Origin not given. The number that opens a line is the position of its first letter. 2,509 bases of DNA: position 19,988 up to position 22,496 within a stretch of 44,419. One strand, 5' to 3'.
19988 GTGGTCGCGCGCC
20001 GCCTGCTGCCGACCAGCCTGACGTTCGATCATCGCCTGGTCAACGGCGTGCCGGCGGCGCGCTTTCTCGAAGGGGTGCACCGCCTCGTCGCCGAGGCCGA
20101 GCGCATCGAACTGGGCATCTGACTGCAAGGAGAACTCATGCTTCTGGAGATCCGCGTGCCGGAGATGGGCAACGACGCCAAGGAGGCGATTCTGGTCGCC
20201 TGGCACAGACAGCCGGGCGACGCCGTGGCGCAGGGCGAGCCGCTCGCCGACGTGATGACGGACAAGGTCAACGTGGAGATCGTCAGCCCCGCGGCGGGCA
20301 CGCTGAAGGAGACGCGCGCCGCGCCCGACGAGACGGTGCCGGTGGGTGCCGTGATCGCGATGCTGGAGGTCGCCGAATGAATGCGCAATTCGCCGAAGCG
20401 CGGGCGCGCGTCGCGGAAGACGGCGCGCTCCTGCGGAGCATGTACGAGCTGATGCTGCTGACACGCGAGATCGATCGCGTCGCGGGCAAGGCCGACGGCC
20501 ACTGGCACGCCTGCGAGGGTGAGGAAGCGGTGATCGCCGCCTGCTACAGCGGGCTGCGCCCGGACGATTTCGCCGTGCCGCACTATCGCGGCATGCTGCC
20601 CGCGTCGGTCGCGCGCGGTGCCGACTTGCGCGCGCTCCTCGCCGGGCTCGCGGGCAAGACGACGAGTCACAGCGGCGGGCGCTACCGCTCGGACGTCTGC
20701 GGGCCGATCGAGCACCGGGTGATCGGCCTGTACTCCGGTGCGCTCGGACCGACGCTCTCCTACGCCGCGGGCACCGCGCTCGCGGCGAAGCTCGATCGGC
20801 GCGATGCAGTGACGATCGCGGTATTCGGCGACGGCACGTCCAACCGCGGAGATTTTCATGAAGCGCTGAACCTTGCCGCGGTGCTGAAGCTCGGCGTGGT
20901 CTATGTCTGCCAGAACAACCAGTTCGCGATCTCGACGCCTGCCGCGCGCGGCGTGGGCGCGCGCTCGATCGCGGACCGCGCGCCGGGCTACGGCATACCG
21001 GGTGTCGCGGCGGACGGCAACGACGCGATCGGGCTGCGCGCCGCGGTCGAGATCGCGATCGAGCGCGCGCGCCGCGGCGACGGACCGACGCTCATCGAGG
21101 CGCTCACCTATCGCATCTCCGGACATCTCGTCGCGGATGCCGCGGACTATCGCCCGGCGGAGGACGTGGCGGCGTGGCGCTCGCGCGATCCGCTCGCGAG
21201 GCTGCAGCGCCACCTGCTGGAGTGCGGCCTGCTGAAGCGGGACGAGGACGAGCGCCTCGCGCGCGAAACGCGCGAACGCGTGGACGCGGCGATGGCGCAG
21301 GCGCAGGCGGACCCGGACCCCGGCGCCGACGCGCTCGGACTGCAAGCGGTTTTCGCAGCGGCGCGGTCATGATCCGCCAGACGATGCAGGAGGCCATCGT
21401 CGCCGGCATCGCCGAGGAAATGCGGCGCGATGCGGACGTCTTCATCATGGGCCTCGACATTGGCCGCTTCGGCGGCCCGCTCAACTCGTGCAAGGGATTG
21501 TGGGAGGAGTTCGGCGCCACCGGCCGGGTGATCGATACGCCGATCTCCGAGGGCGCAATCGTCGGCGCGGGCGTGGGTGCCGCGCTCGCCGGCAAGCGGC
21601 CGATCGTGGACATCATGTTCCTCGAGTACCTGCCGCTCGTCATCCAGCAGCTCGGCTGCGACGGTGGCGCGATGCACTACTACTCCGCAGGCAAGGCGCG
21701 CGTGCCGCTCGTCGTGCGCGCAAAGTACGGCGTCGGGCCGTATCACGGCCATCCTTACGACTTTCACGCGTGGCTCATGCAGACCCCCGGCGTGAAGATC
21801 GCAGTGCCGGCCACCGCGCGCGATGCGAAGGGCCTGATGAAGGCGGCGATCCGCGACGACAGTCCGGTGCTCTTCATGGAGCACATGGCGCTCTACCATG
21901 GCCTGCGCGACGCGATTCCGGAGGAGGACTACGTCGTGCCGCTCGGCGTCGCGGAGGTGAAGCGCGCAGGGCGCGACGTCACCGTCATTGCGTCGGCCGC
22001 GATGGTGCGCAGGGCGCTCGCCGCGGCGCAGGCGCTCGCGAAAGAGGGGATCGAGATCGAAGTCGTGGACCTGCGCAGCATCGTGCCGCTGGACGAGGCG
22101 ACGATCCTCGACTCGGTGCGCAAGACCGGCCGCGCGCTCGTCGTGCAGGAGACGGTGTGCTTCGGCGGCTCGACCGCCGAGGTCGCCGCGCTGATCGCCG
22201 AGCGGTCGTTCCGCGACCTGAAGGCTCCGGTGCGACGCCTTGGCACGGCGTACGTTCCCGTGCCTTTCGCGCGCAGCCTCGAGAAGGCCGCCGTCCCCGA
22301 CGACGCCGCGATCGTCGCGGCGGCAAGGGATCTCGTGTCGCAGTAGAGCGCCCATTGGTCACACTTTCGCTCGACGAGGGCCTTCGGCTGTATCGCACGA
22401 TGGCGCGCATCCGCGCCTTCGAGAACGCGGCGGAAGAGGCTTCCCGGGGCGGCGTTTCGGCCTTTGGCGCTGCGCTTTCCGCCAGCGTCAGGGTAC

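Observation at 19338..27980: MarR-linked 10-gene operon: a 'dissociated' 2-oxoacid-dehydrogenase-like system translationally coupled to a TRAP importer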

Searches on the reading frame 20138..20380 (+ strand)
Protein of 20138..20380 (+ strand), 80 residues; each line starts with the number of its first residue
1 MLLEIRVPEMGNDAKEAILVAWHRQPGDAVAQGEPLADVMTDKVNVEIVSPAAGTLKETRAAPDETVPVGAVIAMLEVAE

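Call 4: search_protein_families(library=pfam, proteins=[window:20138-20380:+], max_evalue=0.01)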
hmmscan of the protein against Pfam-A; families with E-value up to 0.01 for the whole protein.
window:20138-20380:+ (80 aa): 1 family
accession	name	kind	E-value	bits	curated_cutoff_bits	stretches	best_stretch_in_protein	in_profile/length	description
PF00364.28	Biotin_lipoyl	-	8e-18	64.5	22.1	1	4-76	2-73/73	Biotin-requiring enzyme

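Call 5: search_protein_families(library=ncbifam, proteins=[window:20138-20380:+], max_evalue=0.01)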
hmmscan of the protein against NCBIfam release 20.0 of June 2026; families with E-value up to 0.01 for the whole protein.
window:20138-20380:+ (80 aa): 10 families
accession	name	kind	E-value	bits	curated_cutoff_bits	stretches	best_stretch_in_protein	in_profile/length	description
NF004309.0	PRK05704.1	equivalog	9.8e-19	68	449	1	1-77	1-77/408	2-oxoglutarate dehydrogenase complex dihydrolipoyllysine-residue succinyltransferase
NF011457.0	PRK14875.1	equivalog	5.4e-18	65.1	307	1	4-78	5-79/372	acetoin dehydrogenase dihydrolipoyllysine-residue acetyltransferase subunit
TIGR02927.1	SucB_Actino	equivalog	3.4e-17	62.5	423.45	1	4-76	4-76/579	2-oxoglutarate dehydrogenase, E2 component, dihydrolipoamide succinyltransferase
NF008814.0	PRK11854.1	equivalog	5.2e-17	61.5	722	1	4-79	209-283/637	pyruvate dehydrogenase complex dihydrolipoyllysine-residue acetyltransferase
TIGR01347.1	sucB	equivalog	1.3e-16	60.9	378.65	1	4-77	2-75/404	dihydrolipoyllysine-residue succinyltransferase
TIGR01348.1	PDHac_trf_long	equivalog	1.8e-12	46.6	552.1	1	4-79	2-76/587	dihydrolipoyllysine-residue acetyltransferase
TIGR01349.1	PDHac_trf_mito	equivalog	3.5e-07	29.7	445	1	5-76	2-74/437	pyruvate dehydrogenase complex dihydrolipoamide acetyltransferase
NF008854.0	PRK11892.1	equivalog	6.9e-07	28.3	454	1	1-77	1-78/464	pyruvate dehydrogenase complex E1 component subunit beta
NF005117.0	PRK06549.1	equivalog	0.0052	17.4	159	1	25-71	78-124/130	acetyl-CoA carboxylase biotin carboxyl carrier protein subunit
TIGR02712.1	urea_carbox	equivalog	0.0093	13.7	1303.85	1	25-77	1149-1201/1201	urea carboxylase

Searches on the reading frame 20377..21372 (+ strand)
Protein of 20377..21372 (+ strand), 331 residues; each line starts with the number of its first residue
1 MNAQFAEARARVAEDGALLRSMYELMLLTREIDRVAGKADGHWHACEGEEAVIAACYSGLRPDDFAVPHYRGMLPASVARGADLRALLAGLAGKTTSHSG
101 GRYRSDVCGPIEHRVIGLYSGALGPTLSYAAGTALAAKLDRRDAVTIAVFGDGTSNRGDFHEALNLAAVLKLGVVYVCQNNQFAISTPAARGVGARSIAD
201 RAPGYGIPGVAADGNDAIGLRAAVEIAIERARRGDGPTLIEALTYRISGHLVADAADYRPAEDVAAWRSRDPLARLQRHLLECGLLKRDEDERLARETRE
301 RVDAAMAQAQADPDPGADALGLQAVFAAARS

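Call 4: search_protein_families(library=pfam, proteins=[window:20377-21372:+], max_evalue=0.01)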
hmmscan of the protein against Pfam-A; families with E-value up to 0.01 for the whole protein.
window:20377-21372:+ (331 aa): 4 families
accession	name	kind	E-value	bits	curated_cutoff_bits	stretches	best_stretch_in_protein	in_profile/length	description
PF00676.26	E1_dh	-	7.9e-72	242.2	22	1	28-316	11-298/300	Dehydrogenase E1 component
PF13292.11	DXP_synthase_N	-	8.8e-07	28.9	21.2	1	125-188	115-178/274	1-deoxy-D-xylulose-5-phosphate synthase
PF02775.26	TPP_enzyme_C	-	1.1e-05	25.7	21.9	1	126-241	29-150/151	Thiamine pyrophosphate enzyme, C-terminal TPP binding domain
PF00456.26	Transketolase_N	-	5.1e-05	22.8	22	1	121-244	112-243/334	Transketolase, thiamine diphosphate binding domain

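Call 5: search_protein_families(library=ncbifam, proteins=[window:20377-21372:+], max_evalue=0.01)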
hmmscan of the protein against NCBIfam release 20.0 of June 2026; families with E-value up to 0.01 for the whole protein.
window:20377-21372:+ (331 aa): 14 families
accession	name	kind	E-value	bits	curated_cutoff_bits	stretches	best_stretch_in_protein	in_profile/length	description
TIGR03181.1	PDH_E1_alph_x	equivalog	6e-76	255.5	411.35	1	11-320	18-322/341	pyruvate dehydrogenase (acetyl-transferring) E1 component subunit alpha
TIGR03182.1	PDH_E1_alph_y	equivalog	3e-67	226.8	393.85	1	20-320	5-309/315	pyruvate dehydrogenase (acetyl-transferring) E1 component subunit alpha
NF004559.0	PRK05899.2-5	equivalog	8.2e-16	57.4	488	1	119-249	124-252/627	transketolase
NF008907.0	PRK12270.1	equivalog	3.6e-07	28.3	878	1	140-311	657-833/1241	multifunctional oxoglutarate decarboxylase/oxoglutarate dehydrogenase thiamine pyrophosphate-binding subunit/dihydrolipoyllysine-residue suc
NF004556.0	PRK05899.2-2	equivalog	3.7e-07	28.8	575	1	116-244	120-244/639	transketolase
TIGR00204.1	dxs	equivalog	9.6e-06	24.4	465.95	1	125-188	115-178/616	1-deoxy-D-xylulose-5-phosphate synthase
NF006914.0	PRK09404.1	equivalog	1.3e-05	23.7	764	1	139-310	336-512/919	2-oxoglutarate dehydrogenase E1 component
NF008968.0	PRK12315.1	subfamily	3.6e-05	22.2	510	1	126-186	119-179/582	1-deoxy-D-xylulose-5-phosphate synthase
TIGR00232.1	tktlase_bact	equivalog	0.0001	20.8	682.25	1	118-244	107-241/654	transketolase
NF005760.0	PRK07586.1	equivalog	0.0006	18.9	363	1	111-202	375-461/514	acetolactate synthase large subunit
NF003933.0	PRK05444.2-2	equivalog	0.00065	18.3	395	1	118-187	115-184/606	1-deoxy-D-xylulose-5-phosphate synthase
TIGR00239.1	2oxo_dh_E1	equivalog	0.00065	17.7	770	1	140-255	342-461/931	2-oxoglutarate dehydrogenase E1 component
NF005485.1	PRK07092.1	equivalog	0.0012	17.8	493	1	120-210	395-476/523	benzoylformate decarboxylase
NF006203.0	PRK08327.1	equivalog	0.0021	16.6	456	1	119-182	426-489/571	thiamine pyrophosphate-requiring protein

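Call 15: search_solved_structures(query=window:20377-21372:+, max_evalue=1e-20)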
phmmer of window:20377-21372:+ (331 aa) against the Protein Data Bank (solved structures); distinct sequences matched with E-value up to 1e-20: 28.
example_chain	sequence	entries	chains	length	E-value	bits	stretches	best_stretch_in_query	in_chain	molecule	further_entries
1um9_A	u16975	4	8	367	5.4e-42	147.5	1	16-315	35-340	2-oxo acid dehydrogenase alpha subunit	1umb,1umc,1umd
6cer_A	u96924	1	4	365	1e-40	143.3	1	40-323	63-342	Pyruvate dehydrogenase E1 component subunit alpha, somatic form, mitochondrial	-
1w85_A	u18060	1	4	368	1.2e-40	143.1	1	20-314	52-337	PYRUVATE DEHYDROGENASE E1 COMPONENT, ALPHA SUBUNIT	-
3duf_A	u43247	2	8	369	1.2e-40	143.1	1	20-314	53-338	Pyruvate dehydrogenase E1 component subunit alpha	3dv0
1ni4_A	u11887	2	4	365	1.4e-40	142.9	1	40-323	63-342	Pyruvate dehydrogenase E1 component: Alpha subunit | Pyruvate dehydrogenase E1 component subunit alpha, somatic form, mitochondrial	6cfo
3exe_A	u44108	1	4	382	1.6e-40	142.7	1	40-323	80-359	Pyruvate dehydrogenase E1 component subunit alpha, somatic form, mitochondrial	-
2ozl_A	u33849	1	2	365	1.9e-40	142.4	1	40-323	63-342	Pyruvate dehydrogenase E1 component alpha subunit, somatic form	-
3exf_A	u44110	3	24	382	2.8e-40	141.9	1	40-323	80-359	Pyruvate dehydrogenase E1 component subunit alpha, somatic form, mitochondrial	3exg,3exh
3exi_A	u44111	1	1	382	5.8e-40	140.9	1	40-323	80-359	Pyruvate dehydrogenase E1 component subunit alpha, somatic form, mitochondrial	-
3dva_A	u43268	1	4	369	6.1e-40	140.8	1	20-314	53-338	Pyruvate dehydrogenase E1 component subunit alpha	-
1w88_A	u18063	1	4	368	1.6e-39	139.4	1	20-314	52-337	PYRUVATE DEHYDROGENASE E1 COMPONENT, ALPHA SUBUNIT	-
2j9f_A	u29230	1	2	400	7.7e-39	137.2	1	22-320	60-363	2-OXOISOVALERATE DEHYDROGENASE ALPHA SUBUNIT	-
2bff_A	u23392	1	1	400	5.3e-38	134.4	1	22-320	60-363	2-OXOISOVALERATE DEHYDROGENASE ALPHA SUBUNIT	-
1x7w_A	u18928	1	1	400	1e-37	133.5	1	22-320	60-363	2-oxoisovalerate dehydrogenase alpha subunit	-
1dtw_A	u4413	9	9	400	1e-37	133.5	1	22-320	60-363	BRANCHED-CHAIN ALPHA-KETO ACID DEHYDROGENASE ALPHA SUBUNIT | 2-OXOISOVALERATE DEHYDROGENASE ALPHA SUBUNIT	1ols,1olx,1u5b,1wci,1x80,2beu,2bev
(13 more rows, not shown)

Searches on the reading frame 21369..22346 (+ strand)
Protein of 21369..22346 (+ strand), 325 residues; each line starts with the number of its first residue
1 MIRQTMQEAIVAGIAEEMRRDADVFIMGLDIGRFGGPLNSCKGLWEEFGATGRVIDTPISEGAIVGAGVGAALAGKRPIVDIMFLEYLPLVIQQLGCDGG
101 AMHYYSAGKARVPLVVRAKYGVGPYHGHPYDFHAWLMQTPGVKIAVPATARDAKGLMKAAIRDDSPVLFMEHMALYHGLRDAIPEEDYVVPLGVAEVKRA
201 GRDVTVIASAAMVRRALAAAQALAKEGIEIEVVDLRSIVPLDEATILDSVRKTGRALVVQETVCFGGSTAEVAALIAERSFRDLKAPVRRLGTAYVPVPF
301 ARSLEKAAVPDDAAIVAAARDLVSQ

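Call 4: search_protein_families(library=pfam, proteins=[window:21369-22346:+], max_evalue=0.01)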
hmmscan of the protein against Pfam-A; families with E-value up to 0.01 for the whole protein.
window:21369-22346:+ (325 aa): 3 families
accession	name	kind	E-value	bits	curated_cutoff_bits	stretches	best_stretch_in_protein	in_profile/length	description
PF02780.25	Transketolase_C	-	1.5e-36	125.5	25.9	1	193-315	1-124/124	Transketolase, C-terminal domain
PF02779.29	Transket_pyr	-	2.8e-29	102.4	27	1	5-176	4-172/174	Transketolase, pyrimidine binding domain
PF22613.1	Transketolase_C_1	-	0.00094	19.8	27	1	200-242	10-52/113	Transketolase-like TK C-terminal domain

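Call 5: search_protein_families(library=ncbifam, proteins=[window:21369-22346:+], max_evalue=0.01)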
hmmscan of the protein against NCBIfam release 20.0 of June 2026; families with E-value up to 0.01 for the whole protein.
window:21369-22346:+ (325 aa): 9 families
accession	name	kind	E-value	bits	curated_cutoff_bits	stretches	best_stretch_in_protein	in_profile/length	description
NF006667.0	PRK09212.1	subfamily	2.1e-90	302.9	321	1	2-323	2-323/327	pyruvate dehydrogenase complex E1 component subunit beta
NF008854.0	PRK11892.1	equivalog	3.6e-90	302.9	454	1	1-323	139-462/464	pyruvate dehydrogenase complex E1 component subunit beta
NF004559.0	PRK05899.2-5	equivalog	1.9e-18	66.1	488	1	137-324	440-625/627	transketolase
TIGR00204.1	dxs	equivalog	8.3e-16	57.6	465.95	1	53-293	353-583/616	1-deoxy-D-xylulose-5-phosphate synthase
NF004556.0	PRK05899.2-2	equivalog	4.2e-11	41.8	575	1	185-282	503-599/639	transketolase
NF003933.0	PRK05444.2-2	equivalog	1.7e-10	40.1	395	1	51-293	334-573/606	1-deoxy-D-xylulose-5-phosphate synthase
NF008968.0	PRK12315.1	subfamily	3.2e-08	32.3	510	1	52-282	321-543/582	1-deoxy-D-xylulose-5-phosphate synthase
NF006412.0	PRK08659.1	equivalog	0.00077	18.8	411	1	196-278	269-349/378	2-oxoacid:acceptor oxidoreductase subunit alpha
TIGR00232.1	tktlase_bact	equivalog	0.0033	15.8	682.25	1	123-243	464-582/654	transketolase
